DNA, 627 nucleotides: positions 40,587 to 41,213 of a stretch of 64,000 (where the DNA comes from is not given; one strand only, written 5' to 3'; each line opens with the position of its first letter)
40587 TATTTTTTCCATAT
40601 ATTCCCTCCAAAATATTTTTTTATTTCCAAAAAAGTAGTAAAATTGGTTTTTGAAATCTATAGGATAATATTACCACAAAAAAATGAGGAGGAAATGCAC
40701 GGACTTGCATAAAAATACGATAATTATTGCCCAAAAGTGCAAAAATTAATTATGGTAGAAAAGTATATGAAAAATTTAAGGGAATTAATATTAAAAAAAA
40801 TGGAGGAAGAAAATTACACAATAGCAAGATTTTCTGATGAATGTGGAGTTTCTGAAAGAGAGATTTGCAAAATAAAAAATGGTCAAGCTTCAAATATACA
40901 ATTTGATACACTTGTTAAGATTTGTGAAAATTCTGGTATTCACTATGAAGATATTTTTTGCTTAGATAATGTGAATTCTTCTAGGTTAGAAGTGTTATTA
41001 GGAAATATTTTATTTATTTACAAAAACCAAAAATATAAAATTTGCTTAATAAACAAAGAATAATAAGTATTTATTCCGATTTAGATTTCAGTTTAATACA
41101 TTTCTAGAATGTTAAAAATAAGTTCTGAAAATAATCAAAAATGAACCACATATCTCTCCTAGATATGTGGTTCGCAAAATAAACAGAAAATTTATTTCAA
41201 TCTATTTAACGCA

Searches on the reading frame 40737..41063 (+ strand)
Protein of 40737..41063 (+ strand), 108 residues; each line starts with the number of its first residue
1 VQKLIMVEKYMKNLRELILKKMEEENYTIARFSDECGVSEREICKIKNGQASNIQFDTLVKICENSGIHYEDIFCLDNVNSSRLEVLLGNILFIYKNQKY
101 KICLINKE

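Call 41: search_protein_families(library=pfam, proteins=[window:40737-41063:+], max_evalue=0.001)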
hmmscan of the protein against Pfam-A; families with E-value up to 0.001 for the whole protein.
window:40737-41063:+ (108 aa): 3 families
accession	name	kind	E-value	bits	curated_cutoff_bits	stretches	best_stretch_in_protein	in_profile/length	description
PF12844.13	HTH_19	-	1e-06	29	30.2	1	23-74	9-59/64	Helix-turn-helix domain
PF13443.12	HTH_26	-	1.3e-06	29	22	1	20-74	4-58/63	Cro/C1-type HTH DNA-binding domain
PF01381.28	HTH_3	-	0.00023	21.6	23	1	20-65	3-47/55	Helix-turn-helix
